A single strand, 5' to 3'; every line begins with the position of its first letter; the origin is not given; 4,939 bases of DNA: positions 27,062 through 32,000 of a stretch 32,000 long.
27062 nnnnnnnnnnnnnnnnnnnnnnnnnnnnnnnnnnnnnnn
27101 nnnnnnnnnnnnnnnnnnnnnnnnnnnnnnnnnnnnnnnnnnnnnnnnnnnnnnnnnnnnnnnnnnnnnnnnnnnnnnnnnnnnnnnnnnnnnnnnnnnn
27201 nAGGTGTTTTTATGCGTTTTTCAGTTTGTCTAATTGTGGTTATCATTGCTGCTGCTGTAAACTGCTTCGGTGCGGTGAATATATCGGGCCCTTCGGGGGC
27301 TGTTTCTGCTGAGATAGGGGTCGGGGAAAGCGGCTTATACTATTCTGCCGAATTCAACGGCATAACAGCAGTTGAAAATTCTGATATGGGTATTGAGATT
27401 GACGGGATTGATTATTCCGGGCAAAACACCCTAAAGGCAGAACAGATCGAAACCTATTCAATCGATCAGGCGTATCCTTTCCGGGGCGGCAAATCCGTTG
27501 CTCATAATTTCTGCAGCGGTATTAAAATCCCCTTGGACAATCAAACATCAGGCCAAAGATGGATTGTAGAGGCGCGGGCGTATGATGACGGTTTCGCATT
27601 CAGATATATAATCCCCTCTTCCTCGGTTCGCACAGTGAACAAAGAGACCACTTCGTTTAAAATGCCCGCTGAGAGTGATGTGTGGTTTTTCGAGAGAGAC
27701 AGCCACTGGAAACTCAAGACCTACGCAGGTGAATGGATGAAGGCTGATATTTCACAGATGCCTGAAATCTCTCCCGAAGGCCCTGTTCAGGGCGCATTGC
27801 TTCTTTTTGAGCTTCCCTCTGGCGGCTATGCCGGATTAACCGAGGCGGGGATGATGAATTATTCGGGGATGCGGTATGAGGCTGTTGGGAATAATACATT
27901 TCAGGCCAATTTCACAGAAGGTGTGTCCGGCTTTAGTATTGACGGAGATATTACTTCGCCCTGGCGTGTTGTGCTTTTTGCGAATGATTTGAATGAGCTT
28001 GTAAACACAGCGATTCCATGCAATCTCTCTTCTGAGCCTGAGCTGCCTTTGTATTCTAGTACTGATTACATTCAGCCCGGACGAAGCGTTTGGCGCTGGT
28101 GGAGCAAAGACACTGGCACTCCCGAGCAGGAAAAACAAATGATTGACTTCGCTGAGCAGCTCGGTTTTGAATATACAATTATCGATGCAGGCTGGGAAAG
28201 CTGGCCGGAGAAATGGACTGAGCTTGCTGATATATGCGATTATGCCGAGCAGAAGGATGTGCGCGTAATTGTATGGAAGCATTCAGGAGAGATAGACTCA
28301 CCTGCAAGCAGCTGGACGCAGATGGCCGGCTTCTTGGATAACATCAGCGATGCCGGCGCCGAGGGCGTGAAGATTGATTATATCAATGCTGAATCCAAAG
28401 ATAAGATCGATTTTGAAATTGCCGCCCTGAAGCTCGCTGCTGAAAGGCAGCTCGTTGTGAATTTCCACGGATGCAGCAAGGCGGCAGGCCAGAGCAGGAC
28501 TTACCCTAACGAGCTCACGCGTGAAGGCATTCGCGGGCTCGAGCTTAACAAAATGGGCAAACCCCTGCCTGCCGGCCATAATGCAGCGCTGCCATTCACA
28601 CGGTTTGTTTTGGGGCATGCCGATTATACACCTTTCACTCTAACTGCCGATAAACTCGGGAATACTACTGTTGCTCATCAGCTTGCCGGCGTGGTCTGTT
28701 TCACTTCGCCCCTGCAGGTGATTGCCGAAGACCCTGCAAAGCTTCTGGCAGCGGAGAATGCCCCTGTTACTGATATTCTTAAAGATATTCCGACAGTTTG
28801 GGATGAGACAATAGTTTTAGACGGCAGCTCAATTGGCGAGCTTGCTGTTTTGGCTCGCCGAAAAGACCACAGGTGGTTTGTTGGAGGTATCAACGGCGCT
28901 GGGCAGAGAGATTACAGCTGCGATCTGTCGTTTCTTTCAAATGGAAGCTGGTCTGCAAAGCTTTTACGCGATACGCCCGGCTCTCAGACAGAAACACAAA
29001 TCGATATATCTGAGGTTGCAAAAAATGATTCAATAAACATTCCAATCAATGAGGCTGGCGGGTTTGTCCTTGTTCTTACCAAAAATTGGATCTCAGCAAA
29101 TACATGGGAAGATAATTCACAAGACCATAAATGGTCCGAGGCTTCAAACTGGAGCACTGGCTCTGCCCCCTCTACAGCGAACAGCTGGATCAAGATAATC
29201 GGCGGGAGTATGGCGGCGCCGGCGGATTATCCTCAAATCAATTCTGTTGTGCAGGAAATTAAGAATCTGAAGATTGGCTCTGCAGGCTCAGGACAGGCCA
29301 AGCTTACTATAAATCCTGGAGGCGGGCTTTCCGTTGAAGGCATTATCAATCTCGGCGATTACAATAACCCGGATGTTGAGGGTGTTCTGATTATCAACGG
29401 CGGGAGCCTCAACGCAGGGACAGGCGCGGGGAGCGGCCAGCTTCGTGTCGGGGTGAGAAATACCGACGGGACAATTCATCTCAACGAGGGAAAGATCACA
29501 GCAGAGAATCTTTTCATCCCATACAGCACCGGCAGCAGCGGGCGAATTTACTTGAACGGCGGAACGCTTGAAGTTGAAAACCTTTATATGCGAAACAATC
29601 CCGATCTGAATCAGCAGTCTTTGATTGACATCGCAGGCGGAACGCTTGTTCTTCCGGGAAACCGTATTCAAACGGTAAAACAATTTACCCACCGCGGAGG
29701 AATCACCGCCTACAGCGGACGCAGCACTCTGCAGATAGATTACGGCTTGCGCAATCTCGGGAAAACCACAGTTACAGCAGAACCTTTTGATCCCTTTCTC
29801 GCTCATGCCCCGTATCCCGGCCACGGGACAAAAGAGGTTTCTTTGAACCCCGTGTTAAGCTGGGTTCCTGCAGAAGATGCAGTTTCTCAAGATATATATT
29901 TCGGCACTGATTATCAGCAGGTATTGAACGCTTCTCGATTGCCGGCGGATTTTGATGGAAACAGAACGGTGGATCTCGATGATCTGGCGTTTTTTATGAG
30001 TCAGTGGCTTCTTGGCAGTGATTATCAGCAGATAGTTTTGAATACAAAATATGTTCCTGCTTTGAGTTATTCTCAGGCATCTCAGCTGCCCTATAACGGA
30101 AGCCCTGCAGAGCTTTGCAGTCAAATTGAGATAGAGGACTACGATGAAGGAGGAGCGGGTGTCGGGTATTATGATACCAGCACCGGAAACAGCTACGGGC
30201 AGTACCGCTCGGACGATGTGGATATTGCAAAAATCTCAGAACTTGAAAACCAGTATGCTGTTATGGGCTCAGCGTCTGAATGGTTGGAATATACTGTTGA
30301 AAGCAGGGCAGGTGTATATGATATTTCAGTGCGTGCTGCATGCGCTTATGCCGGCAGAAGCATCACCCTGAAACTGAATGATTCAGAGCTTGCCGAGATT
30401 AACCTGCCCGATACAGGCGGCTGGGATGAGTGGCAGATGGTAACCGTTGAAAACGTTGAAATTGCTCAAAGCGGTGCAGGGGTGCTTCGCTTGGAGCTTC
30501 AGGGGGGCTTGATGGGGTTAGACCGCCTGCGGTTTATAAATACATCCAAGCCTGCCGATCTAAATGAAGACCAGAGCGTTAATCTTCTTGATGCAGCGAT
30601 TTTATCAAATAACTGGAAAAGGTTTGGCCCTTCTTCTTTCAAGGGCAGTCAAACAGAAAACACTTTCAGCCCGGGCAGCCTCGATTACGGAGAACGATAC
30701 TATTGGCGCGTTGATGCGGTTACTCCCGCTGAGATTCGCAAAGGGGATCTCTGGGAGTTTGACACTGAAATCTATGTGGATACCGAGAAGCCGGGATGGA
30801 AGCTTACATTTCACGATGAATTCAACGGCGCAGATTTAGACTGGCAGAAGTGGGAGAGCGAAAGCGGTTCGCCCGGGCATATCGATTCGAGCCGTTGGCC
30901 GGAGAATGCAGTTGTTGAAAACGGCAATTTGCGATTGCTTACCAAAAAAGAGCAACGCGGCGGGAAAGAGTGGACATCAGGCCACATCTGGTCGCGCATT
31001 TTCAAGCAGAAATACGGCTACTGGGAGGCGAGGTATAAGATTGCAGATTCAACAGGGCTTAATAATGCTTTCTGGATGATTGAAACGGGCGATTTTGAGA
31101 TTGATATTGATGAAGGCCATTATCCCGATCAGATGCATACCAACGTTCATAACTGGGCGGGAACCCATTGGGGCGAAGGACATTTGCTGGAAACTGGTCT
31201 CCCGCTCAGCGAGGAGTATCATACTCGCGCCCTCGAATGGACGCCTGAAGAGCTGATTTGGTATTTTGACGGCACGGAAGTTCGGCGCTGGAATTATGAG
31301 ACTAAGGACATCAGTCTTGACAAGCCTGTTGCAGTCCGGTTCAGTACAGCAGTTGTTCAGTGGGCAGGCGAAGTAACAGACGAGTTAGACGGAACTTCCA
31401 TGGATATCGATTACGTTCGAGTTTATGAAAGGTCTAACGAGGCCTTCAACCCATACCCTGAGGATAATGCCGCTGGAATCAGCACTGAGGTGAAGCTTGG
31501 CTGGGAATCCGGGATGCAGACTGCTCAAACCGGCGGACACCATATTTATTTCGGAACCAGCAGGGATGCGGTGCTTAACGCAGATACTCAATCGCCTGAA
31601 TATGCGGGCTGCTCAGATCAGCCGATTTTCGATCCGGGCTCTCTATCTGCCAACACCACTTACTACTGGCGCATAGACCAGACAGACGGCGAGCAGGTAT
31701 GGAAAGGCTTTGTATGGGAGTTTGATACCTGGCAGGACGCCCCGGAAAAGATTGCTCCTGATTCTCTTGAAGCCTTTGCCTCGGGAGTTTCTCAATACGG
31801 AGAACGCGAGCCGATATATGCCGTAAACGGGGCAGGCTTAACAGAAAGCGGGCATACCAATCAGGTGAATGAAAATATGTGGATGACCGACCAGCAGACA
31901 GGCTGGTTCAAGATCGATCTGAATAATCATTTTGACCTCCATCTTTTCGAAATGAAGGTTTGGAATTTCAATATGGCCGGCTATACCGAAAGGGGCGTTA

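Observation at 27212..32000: Open-ended ORF of more than 1596 aa, missing from the ORF track, fuses a GH97-like alpha-glycosidase and a GH16-like beta-glycanase in one secreted polypeptide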

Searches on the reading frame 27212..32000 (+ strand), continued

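Call 8: find_related_loci(query=window:27212-32000:+, collection=genome_contigs, flank=10000)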
Query window:27212-32000:+ (1596 aa) in genome_contigs; peptide patterns used: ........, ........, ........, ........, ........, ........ (x = any residue, [..] = any of these).
40 stretches matched a pattern; 2 encode a relative of the query (tblastn E <= 1e-3); 2 distinct loci.
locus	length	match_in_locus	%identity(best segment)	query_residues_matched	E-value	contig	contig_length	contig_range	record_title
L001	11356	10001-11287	39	934-1132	1e-25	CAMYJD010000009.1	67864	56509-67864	MAG: uncultured Gammaproteobacteria bacterium isolate ES_Gamma_035 genome assembly, contig: scaffold_168, whole genome s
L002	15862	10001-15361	32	934-1151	2e-21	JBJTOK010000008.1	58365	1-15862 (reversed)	MAG: Flavobacteriales bacterium isolate samp_4449_VAMB_700 samp_4449_1753731, whole genome shotgun sequence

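Call 10: find_encoding_contigs(protein=P0001, flank=10000, max_places=4)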
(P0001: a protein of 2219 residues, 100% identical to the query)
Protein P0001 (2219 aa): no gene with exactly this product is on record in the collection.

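Call 11: search_protein_families(library=pfam, proteins=[P0001], max_evalue=1)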
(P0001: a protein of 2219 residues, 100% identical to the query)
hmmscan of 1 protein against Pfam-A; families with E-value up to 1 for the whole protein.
P0001 (2219 aa): 10 families
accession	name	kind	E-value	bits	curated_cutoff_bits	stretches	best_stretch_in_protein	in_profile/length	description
PF10566.15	Glyco_hydro_97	-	1.4e-56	192.3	32.5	1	284-527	2-275/275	Glycoside hydrolase 97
PF14508.12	GH97_N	-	5.9e-39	134.3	25.3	1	25-273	2-227/229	Glycosyl-hydrolase 97 N-terminal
PF14509.12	GH97_C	-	2.8e-21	76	25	1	529-622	1-96/97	Glycosyl-hydrolase 97 C-terminal, oligomerisation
PF00722.28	Glyco_hydro_16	-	2e-18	66.9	22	1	1230-1402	10-174/175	Glycosyl hydrolases family 16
PF18099.7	CBM_35_2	-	4e-12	46.6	23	1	999-1104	1-108/112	Carbohydrate binding module (family 35)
PF03422.21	CBM_6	-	3.1e-10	40.8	28.9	1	1001-1108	9-123/125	Carbohydrate binding module (family 6)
PF12708.12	Pect-lyase_RHGA_epim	-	0.00012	22.4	27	1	1684-1730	2-49/213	Rhamnogalacturonase A/epimerase, pectate lyase-like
PF00404.24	Dockerin_1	-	0.0017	19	22.9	1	1115-1139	2-24/57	Dockerin type I domain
PF00754.31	F5_F8_type_C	-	0.013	16.1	28.2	1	1551-1675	24-126/127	F5/8 type C domain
PF25788.1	Ig_Rha78A_N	-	0.43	11.3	27.4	0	595-650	49-102/105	Rha78A-like, N-terminal immunoglobulin domain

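Call 12: search_solved_structures(query=P0001, max_evalue=0.01)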
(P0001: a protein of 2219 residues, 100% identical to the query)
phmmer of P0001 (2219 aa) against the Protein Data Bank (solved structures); distinct sequences matched with E-value up to 0.01: 53.
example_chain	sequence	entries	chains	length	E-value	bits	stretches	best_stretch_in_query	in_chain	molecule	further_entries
3a24_A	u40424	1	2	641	2.8e-49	170.5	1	27-620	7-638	alpha-galactosidase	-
5e1q_A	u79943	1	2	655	2.4e-48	167.4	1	26-620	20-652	Retaining alpha-galactosidase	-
5xfm_A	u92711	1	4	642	9.9e-43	148.8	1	24-620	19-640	Alpha-glucosidase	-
5hqc_A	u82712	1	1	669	1.2e-40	141.9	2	405-593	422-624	Glycoside Hydrolase Family 97 enzyme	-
5hq4_A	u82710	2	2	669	2e-40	141.1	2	405-593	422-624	Alpha-glucosidase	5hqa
5hqb_A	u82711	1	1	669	5.1e-40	139.8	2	405-593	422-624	Alpha-glucosidase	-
8wg0_A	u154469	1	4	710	1.3e-39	138.4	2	305-595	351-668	Candidate alpha-glucosidase Glycoside hydrolase family 97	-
8wg1_A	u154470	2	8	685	5.3e-39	136.4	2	304-595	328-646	Candidate alpha-glucosidase Glycoside hydrolase family 97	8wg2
9bs5_A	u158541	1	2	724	7.6e-28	99.4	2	402-585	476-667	Alpha-glucosidase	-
3wfa_A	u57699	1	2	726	1.3e-26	95.3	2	308-579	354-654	Alpha-glucosidase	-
2jka_A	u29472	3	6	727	1.4e-26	95.2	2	308-579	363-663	ALPHA-GLUCOSIDASE (ALPHA-GLUCOSIDASE SUSB)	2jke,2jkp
2d73_A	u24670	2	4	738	1.5e-26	95.1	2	308-579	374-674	alpha-glucosidase SusB | Alpha-glucosidase (Alpha-glucosidase SusB)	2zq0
2y8k_A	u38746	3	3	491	1.4e-15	58.8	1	970-1102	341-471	CARBOHYDRATE BINDING FAMILY 6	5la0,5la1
5la2_A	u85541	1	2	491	1.4e-15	58.8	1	970-1102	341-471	Carbohydrate binding family 6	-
5g56_A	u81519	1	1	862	2.5e-15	57.9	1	970-1103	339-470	CARBOHYDRATE BINDING FAMILY 6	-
6xof_A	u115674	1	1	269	1.2e-13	52.3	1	1196-1407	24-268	GH16 family protein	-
6xqf_A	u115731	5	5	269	3.6e-13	50.7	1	1196-1407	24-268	GH16 family protein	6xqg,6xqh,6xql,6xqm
8zvk_A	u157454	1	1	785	1.2e-12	49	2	1021-1115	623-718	AaBgIC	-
4crq_A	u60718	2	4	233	1e-10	42.6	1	1196-1407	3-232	ENDO-1,3-BETA-GLUCANASE, FAMILY GH16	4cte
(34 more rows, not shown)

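Call 43: find_encoding_contigs(protein=P0002, flank=10000, max_places=3)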
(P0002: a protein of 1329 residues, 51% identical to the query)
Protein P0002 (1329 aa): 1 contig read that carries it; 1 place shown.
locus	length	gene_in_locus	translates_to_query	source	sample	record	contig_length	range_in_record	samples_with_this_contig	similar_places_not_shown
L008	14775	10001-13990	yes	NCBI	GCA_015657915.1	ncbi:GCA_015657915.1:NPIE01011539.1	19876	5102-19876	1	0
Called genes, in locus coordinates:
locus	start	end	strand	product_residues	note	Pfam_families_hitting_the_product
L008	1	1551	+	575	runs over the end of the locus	PF00474:SSF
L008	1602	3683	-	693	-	PF02837:Glyco_hydro_2_N, PF22666:Glyco_hydro_2_N2, PF00703:Glyco_hydro_2, PF02836:Glyco_hydro_2_C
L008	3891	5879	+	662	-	PF14508:GH97_N, PF10566:Glyco_hydro_97, PF14509:GH97_C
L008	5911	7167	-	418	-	PF13377:Peripla_BP_3, PF00165:HTH_AraC (faint), PF12833:HTH_18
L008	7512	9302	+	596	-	-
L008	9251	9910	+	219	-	-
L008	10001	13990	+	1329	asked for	PF14508:GH97_N, PF10566:Glyco_hydro_97, PF14509:GH97_C, PF01055:Glyco_hydro_31_2nd, PF21365:Glyco_hydro_31_3rd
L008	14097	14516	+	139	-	PF04365:BrnT_toxin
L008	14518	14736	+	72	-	PF12441:CopG_antitoxin, PF14384:BrnA_antitoxin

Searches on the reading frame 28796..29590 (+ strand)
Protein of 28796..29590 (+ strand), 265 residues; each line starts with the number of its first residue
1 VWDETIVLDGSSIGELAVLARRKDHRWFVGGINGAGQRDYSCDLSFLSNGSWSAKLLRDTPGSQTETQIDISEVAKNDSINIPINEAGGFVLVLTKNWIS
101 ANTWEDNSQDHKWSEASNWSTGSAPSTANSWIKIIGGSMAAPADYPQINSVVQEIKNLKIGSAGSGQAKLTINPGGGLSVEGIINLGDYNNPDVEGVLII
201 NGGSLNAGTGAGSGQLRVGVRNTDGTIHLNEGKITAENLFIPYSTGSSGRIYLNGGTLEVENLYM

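Call 71: find_related_loci(query=window:28796-29590:+, collection=metagenome_contigs, flank=6000)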
Query seq(265 aa) (265 aa) in metagenome_contigs; peptide patterns used: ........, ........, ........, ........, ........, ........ (x = any residue, [..] = any of these).
507 stretches matched a pattern, but none encodes a relative of the query by tblastn (E <= 1e-3).

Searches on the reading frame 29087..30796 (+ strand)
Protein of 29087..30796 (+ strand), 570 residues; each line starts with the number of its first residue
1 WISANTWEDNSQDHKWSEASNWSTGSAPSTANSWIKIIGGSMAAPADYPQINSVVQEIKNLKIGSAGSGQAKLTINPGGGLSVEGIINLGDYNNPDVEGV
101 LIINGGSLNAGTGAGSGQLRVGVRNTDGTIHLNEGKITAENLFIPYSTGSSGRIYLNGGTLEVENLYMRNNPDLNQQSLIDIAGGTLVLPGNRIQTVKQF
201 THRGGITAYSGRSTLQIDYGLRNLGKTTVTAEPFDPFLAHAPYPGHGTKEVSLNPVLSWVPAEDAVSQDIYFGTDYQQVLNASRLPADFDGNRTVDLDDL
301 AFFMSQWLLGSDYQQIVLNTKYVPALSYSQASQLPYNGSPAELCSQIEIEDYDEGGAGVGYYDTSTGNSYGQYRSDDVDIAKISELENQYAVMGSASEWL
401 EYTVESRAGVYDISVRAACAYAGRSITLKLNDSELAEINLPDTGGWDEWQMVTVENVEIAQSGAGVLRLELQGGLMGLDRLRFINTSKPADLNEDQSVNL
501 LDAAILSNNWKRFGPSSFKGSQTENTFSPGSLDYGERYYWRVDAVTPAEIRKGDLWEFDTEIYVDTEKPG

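Call 83: predict_structure(alignment_id=A4)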
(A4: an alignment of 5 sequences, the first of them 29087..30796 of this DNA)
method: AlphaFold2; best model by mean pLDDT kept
length: 570 residues; sequences in the alignment: 5
mean_pLDDT: 62.4   pTM: 0.44
mean pLDDT of the five models: 62.4, 58.7, 54.2, 51.8, 51.7
residues with pLDDT >= 90: 50; 70-90: 221; 50-70: 118; < 50: 181
segments of 3 or more residues with pLDDT < 50: 1-3, 43-45, 210-212, 234-251, 286-396, 486-515, 563-570
pLDDT, mean of each block of 10 residues (from residue 1): 51 63 67 74 58 84 81 87 90 75 90 76 88 91 90 87 91 83 86 78 69 69 79 47 35 69 77 82 55 38 35 27 24 22 38 26 26 22 26 49 55 71 77 81 68 73 60 62 47 28 33 51 74 74 77 81 37
secondary structure, 60 per line:
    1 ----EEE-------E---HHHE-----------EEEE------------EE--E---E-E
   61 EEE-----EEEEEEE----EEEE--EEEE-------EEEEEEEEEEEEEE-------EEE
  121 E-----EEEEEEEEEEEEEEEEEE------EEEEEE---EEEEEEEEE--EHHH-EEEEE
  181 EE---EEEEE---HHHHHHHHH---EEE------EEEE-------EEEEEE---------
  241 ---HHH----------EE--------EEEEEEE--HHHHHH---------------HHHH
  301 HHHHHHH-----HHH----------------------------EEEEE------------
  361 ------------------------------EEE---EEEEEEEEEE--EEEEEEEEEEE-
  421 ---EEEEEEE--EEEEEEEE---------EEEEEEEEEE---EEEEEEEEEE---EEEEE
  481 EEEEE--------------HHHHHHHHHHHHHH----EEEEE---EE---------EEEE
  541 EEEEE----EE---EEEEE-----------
elements in order: E5-7 E34-37 E60-63 E69-75 E80-83 E86-89 E97-110 E118-121 E127-144 E151-156 E160-168 E176-182 E186-190 H194-202 E206-208 E215-218 E226-231 E267-273 H276-281 H297-307 E344-348 E391-393 E397-406 E409-419 E424-430 E433-440 E450-459 E463-472 E476-485 H500-513 E518-522 E537-545 E555-559

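Call 85: fold_search(model_id=the predicted structure, library=pdb)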
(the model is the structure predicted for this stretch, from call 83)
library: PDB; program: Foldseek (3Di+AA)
matches with E <= 10: 1723; with E <= 0.001: 62
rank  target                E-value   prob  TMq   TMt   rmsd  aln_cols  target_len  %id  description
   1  5g56                  3.3e-06  1.00  0.19  0.16  12.7       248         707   26  THE TETRA-MODULAR CELLULOSOMAL ARABINOXYLANASE CtXyl5A STRUCTURE AS REVEALED BY X-RAY CRYSTALLOGRAPHY (released 2016-06-29)
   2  5la2_B                1.2e-05  1.00  0.19  0.23   7.9       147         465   34  The mechanism by which arabinoxylanases can recognise highly decorated xylans (released 2016-08-31)
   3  8j3y_A                1.5e-05  1.00  0.15  0.22   1.7        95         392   22  Crystal structure of CBM6E E168Q in complex with oligosaccharides (released 2024-04-24)
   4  5la2_A                1.5e-05  1.00  0.19  0.23   7.8       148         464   34  The mechanism by which arabinoxylanases can recognise highly decorated xylans (released 2016-08-31)
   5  8j3x_A                1.7e-05  1.00  0.16  0.24   4.2       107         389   20  Crystal structure of CBM6E from Saccharophagus degradans (released 2024-04-24)
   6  8j3x_B                3.0e-05  1.00  0.15  0.22   1.7        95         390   21  Crystal structure of CBM6E from Saccharophagus degradans (released 2024-04-24)
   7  2y8k                  4.0e-05  1.00  0.18  0.21   8.1       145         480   32  Structure of CtGH5-CBM6, an arabinoxylan-specific xylanase. (released 2011-02-16)
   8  1uy0_A                4.6e-05  1.00  0.16  0.64   2.4       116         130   23  Carbohydrate binding module (CBM6cm-2) from Cellvibrio mixtus lichenase 5A in complex with glc-1,3-glc-1,4-glc-1,3-glc (released 2004-03-11)
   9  1uxz_A                4.6e-05  1.00  0.15  0.61   4.5       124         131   22  Carbohydrate binding module (CBM6cm-2) from Cellvibrio mixtus lichenase 5A (released 2004-03-11)
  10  5la1                  5.1e-05  1.00  0.18  0.21   8.2       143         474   36  The mechanism by which arabinoxylanases can recognise highly decorated xylans (released 2016-08-31)
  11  2w1w_B                5.4e-05  1.00  0.16  0.60   5.5       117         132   19  Native structure of a family 35 carbohydrate binding module from Clostridium thermocellum (released 2009-01-20)
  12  5la0                  8.3e-05  1.00  0.18  0.21  23.5       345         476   20  The mechanism by which arabinoxylanases can recognise highly decorated xylans (released 2016-08-31)
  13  5fui                  8.8e-05  1.00  0.14  0.61   2.1        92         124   27  Crystal structure of the C-terminal CBM6 of LamC a marine laminarianse from Zobellia galactanivorans (released 2016-03-02)
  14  3wnp_A                9.7e-05  1.00  0.14  0.12   3.0       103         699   18  D308A, F268V, D469Y, A513V, and Y515S quintuple mutant of Bacillus circulans T-3040 cycloisomaltooligosaccharide gluca (released 2014-02-05)
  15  2cdp_A                1.2e-04  1.00  0.16  0.53   9.1       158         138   20  Structure of a CBM6 in complex with neoagarohexaose (released 2006-02-08)
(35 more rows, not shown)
